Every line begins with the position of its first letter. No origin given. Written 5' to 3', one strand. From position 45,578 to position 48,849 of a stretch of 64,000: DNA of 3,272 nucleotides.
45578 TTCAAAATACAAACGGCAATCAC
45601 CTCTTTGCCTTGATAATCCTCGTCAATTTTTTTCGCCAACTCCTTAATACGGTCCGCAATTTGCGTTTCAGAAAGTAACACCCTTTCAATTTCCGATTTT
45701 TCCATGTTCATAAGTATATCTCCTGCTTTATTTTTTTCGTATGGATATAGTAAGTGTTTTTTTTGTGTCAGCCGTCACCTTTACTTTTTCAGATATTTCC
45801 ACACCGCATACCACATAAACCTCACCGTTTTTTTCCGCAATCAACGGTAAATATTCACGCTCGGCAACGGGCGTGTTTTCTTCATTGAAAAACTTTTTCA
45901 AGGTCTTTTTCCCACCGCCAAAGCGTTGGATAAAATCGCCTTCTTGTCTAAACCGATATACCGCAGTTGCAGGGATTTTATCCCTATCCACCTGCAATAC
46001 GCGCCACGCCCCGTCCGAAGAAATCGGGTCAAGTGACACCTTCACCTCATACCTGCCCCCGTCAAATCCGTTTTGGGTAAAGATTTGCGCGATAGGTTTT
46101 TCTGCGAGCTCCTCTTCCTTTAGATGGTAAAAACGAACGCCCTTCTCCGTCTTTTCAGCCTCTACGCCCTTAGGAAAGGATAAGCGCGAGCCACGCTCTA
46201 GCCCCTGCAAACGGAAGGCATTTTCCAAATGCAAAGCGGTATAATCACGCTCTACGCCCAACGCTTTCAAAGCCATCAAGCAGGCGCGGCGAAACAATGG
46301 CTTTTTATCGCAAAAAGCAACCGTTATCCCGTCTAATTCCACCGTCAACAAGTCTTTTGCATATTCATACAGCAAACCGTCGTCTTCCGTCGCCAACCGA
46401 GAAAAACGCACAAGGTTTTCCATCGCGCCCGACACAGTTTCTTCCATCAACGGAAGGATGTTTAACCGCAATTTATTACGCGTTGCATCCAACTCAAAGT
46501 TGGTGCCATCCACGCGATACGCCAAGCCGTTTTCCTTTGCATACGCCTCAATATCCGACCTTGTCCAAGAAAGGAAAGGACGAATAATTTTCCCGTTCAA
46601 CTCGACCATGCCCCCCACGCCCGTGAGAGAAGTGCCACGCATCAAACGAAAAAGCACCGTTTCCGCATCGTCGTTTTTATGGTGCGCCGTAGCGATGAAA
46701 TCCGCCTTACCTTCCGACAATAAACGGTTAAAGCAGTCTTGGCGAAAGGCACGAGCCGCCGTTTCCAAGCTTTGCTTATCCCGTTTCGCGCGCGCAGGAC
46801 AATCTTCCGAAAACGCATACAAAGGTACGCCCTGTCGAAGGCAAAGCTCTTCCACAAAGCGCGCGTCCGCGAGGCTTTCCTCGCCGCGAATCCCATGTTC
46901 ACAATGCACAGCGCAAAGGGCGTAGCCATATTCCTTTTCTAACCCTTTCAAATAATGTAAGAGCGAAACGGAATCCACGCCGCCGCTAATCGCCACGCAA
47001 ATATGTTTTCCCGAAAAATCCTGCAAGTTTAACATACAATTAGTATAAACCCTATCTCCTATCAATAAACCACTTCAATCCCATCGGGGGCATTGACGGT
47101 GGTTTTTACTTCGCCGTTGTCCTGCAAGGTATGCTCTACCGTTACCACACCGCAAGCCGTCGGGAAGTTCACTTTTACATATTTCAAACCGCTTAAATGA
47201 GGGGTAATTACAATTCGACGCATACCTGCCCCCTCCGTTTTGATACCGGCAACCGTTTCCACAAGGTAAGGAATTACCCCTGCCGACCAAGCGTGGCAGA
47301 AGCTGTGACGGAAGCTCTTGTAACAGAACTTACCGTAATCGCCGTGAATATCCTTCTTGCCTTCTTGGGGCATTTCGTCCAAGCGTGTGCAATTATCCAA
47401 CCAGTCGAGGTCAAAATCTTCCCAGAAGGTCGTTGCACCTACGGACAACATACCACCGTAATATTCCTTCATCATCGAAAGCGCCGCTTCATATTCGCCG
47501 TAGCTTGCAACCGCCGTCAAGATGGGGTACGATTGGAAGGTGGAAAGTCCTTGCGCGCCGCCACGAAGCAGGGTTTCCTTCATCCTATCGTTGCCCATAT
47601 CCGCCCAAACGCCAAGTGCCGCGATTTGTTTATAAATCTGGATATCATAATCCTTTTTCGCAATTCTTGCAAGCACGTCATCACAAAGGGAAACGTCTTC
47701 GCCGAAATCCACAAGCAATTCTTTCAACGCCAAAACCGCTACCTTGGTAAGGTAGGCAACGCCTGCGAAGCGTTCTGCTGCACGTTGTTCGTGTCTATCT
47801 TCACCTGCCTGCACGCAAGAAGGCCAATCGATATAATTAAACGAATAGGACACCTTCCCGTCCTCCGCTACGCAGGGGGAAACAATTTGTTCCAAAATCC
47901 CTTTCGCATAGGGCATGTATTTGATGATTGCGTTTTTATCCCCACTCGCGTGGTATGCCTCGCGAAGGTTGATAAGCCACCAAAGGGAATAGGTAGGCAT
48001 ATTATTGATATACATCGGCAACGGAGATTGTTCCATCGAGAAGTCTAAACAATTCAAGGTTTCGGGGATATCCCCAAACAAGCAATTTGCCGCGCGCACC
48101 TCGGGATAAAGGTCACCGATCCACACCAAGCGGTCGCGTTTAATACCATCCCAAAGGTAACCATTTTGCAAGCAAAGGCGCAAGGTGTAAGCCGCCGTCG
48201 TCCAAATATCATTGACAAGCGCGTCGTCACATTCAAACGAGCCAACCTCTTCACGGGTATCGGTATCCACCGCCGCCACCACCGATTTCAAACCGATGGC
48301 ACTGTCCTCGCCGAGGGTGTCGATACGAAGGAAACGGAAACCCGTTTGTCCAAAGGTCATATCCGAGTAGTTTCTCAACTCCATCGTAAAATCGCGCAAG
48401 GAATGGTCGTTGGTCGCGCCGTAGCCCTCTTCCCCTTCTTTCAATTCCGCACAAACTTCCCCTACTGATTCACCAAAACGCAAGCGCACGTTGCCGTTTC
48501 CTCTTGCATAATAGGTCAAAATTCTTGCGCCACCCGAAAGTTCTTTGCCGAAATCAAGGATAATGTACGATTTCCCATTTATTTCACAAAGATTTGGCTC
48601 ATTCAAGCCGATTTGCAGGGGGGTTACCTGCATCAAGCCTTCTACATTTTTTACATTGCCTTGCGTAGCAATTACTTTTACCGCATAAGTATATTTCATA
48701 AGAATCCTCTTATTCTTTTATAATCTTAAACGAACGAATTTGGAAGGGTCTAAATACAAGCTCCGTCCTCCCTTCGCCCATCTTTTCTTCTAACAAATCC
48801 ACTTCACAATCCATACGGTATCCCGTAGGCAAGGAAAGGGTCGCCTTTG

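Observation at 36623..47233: Strictly co-oriented ~20-nt word embedded in unrelated genes in all three reading frames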

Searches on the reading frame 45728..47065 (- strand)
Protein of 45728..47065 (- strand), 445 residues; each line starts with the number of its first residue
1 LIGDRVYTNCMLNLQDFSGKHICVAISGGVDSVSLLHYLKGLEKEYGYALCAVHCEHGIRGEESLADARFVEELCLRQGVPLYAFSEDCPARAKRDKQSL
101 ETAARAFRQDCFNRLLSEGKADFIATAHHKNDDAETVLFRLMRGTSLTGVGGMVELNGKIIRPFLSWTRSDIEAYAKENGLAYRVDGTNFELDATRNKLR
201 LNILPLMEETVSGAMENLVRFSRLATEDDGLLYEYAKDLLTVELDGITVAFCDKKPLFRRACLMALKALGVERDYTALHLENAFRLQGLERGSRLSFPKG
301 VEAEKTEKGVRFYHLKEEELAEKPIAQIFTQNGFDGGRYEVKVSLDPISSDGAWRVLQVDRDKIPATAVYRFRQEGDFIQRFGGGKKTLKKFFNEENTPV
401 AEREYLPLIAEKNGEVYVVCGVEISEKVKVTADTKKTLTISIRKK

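Call 9: search_protein_families(library=pfam, proteins=[window:45728-47065:-])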
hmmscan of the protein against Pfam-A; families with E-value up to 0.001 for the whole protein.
window:45728-47065:- (445 aa): 2 families
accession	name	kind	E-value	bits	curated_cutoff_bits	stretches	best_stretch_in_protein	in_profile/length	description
PF01171.26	ATP_bind_3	-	3e-47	161.1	27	1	21-201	1-181/182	PP-loop family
PF11734.13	TilS_C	-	9.1e-09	35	22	1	371-435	4-68/74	TilS substrate C-terminal domain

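Call 11: find_encoding_contigs(protein=window:45728-47065:-, flank=10000, max_places=10)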
Protein window:45728-47065:- (445 aa): no gene with exactly this product is on record in the collection.

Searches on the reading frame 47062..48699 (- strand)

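Call 9: search_protein_families(library=pfam, proteins=[window:47062-48699:-])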
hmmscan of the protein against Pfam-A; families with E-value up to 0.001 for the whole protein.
window:47062-48699:- (545 aa): 2 families
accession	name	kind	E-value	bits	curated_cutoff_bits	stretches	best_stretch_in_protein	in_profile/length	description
PF17389.8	Bac_rhamnosid6H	-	3e-16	60.1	24.5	1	151-318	2-176/339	Bacterial alpha-L-rhamnosidase 6 hairpin glycosidase domain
PF17390.7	Bac_rhamnosid_C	-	0.00016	21.8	22.1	1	485-540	1-56/78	Bacterial alpha-L-rhamnosidase C-terminal domain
